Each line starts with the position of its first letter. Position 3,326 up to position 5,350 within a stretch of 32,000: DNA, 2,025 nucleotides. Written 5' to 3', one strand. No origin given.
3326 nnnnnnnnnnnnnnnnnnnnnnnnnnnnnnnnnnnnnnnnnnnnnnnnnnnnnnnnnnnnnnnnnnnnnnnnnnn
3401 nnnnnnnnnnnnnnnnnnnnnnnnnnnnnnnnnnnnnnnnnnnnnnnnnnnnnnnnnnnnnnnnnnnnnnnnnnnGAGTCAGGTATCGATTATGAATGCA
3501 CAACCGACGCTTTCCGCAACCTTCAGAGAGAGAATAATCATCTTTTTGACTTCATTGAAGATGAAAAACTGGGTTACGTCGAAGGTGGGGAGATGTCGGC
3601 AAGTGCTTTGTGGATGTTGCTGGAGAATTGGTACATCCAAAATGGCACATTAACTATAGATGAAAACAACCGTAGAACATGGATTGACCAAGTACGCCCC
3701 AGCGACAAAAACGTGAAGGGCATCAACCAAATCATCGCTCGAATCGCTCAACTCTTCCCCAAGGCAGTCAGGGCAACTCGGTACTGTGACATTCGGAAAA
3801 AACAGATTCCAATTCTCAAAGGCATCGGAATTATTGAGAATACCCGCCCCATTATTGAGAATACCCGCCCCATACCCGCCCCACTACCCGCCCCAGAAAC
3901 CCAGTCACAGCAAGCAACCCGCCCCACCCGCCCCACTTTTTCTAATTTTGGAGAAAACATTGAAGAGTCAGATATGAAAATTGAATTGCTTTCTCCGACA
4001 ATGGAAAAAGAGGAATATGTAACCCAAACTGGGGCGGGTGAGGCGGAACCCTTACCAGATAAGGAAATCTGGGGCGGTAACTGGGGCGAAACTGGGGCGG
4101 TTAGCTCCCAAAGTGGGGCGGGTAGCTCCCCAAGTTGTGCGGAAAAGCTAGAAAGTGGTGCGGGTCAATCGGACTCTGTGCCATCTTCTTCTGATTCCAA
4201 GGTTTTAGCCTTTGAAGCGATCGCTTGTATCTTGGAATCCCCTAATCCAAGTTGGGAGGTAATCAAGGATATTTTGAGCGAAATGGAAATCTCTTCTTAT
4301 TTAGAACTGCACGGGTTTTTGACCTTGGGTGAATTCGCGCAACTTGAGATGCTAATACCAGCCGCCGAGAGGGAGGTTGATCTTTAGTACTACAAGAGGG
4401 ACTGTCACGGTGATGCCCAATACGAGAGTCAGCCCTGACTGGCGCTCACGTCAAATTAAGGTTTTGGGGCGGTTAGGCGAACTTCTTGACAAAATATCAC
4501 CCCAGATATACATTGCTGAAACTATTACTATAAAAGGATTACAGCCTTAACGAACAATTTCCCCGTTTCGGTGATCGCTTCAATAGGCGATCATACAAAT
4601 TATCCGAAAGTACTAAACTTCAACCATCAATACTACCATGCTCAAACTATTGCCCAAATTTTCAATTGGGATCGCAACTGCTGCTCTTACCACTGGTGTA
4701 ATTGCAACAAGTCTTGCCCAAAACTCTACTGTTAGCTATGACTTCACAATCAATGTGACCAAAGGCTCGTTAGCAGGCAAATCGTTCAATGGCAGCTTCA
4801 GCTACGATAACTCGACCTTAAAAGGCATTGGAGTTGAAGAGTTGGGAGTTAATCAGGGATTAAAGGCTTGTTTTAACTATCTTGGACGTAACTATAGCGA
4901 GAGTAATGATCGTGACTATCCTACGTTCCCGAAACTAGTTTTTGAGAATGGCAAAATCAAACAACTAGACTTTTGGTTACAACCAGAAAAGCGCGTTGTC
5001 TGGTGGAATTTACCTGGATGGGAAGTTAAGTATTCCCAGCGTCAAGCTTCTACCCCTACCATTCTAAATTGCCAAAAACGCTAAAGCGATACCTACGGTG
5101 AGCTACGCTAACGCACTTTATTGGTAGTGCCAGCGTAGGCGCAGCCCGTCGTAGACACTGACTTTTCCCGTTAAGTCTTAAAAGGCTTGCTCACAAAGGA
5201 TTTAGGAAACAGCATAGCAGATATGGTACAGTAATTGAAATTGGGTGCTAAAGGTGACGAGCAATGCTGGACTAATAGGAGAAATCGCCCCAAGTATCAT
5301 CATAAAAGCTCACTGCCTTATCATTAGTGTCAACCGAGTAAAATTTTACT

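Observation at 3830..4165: Opposed iteron-like arrays around an AT-rich spacer, embedded in the primase-helicase gene: candidate replication origin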

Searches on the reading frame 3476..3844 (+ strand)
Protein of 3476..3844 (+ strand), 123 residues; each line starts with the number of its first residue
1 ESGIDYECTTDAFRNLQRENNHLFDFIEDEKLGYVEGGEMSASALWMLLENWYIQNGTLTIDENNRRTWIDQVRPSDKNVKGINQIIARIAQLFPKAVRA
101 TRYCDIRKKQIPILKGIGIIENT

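Call 76: predict_structure(alignment_id=A5)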
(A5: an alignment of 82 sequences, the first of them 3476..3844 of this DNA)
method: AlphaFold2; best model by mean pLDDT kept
length: 123 residues; sequences in the alignment: 82
mean_pLDDT: 86.9   pTM: 0.77
mean pLDDT of the five models: 86.9, 85.8, 84.6, 83.7, 83.0
residues with pLDDT >= 90: 85; 70-90: 22; 50-70: 13; < 50: 3
segments of 3 or more residues with pLDDT < 50: none
pLDDT, mean of each block of 10 residues (from residue 1): 55 72 92 93 96 95 93 86 93 92 91 94 59
secondary structure, 60 per line:
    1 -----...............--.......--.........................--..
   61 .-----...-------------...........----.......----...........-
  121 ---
elements in order: H6-20 H23-29 E32-41 H42-56 E59-61 E67-69 H83-93 E98-104 E109-119

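Call 79: fold_search(model_id=the predicted structure, library=pdb)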
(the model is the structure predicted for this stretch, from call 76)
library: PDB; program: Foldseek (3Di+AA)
matches with E <= 10: 268; with E <= 0.001: 0
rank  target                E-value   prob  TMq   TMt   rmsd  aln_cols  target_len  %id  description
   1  1dp7_P                2.0e-01  0.93  0.45  0.68   3.5        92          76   13  COCRYSTAL STRUCTURE OF RFX-DBD IN COMPLEX WITH ITS COGNATE X-BOX BINDING SITE (released 2000-03-06)
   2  8zjr_M                2.4e-01  0.89  0.43  0.60   3.9        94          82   12  Structure of nucleosome-bound RFX5 complex (released 2025-08-13)
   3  8cli_A                4.3e-01  0.20  0.31  0.10   6.2       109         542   15  TFIIIC TauB-DNA monomer (released 2023-06-21)
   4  5zi8_B                5.2e-01  0.30  0.29  0.34   5.6        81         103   10  Crystal structure of the PadR-family transcriptional regulator Rv3488 of Mycobacterium tuberculosis H37Rv in complex w (released 2018-10-17)
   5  3elk_B                5.6e-01  0.25  0.28  0.32   5.2        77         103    9  Crystal structure of putative transcriptional regulator TA0346 from Thermoplasma acidophilum (released 2008-09-30)
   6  8qcq_1                6.8e-01  0.16  0.16  0.36  12.2        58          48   22  B. subtilis ApdA-stalled ribosomal complex (released 2024-03-20)
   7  5tcu_LS               8.3e-01  0.16  0.16  0.38  12.1        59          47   14  Methicillin sensitive Staphylococcus aureus 70S ribosome (released 2017-05-24)
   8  8buu_1                9.4e-01  0.14  0.16  0.35  12.2        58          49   22  ARE-ABCF VmlR2 bound to a 70S ribosome (released 2023-04-05)
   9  7zh4_D                9.4e-01  0.04  0.15  0.07  17.3        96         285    9  USP1 bound to ML323 and ubiquitin conjugated to FANCD2 (focused refinement) (released 2022-10-12)
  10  7wh4_A                1.0e+00  0.16  0.31  0.35   8.7       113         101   12  Crystal structure of the PadR-family transcriptional regulator Rv3488 of Mycobacterium tuberculosis H37Rv in complex w (released 2022-02-09)
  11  8p2f_6                1.1e+00  0.14  0.16  0.36  12.3        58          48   19  Staphylococcus aureus 70S ribosome with elongation factor G locked with fusidic acid cyclopentane in post-translocatio (released 2024-05-01)
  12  1xma_B                1.1e+00  0.12  0.26  0.30   5.5        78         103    9  Structure of a transcriptional regulator from Clostridium thermocellum Cth-833 (released 2004-12-14)
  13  5zhc_A                1.2e+00  0.15  0.31  0.36   7.6       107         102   14  Crystal structure of the PadR-family transcriptional regulator Rv3488 of Mycobacterium tuberculosis H37Rv (released 2018-10-17)
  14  7nhn_6                1.2e+00  0.13  0.16  0.37  12.2        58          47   17  VgaL, an antibiotic resistance ABCF, in complex with 70S ribosome from Listeria monocytogenes (released 2021-05-05)
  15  7w3b_x                1.2e+00  0.08  0.17  0.06  14.1        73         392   14  Structure of USP14-bound human 26S proteasome in substrate-engaged state ED5_USP14 (released 2022-05-04)
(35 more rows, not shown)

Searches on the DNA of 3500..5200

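Call 46: search_rna_families(source=window, start=3500, end=5200, threshold=evalue, max_evalue=1)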
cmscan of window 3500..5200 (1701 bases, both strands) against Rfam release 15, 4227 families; matches with E-value up to 1: 1.
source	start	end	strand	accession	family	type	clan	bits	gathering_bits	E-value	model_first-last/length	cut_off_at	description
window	3918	4047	-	RF01005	MIR530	Gene; miRNA;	-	25.4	85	0.044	19-156/172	no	MIR530 microRNA precursor family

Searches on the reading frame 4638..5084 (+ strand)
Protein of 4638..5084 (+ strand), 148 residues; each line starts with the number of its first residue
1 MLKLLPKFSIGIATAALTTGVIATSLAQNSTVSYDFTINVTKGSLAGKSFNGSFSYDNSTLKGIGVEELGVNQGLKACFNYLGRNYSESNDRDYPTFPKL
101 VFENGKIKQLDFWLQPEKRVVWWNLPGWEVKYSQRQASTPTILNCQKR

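Call 34: search_protein_families(library=ncbifam, proteins=[window:4638-5084:+], max_evalue=0.1)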
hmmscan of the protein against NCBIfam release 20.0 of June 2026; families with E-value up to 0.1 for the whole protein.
window:4638-5084:+ (148 aa): 2 families
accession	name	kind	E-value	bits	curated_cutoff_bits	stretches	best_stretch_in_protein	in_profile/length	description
NF052520.1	TafA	equivalog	0.073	13.1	190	1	23-68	120-166/201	fimbrial protein TafA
NF012005.0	PRK15461.1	equivalog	0.087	12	348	1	10-63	177-227/298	sulfolactaldehyde 3-reductase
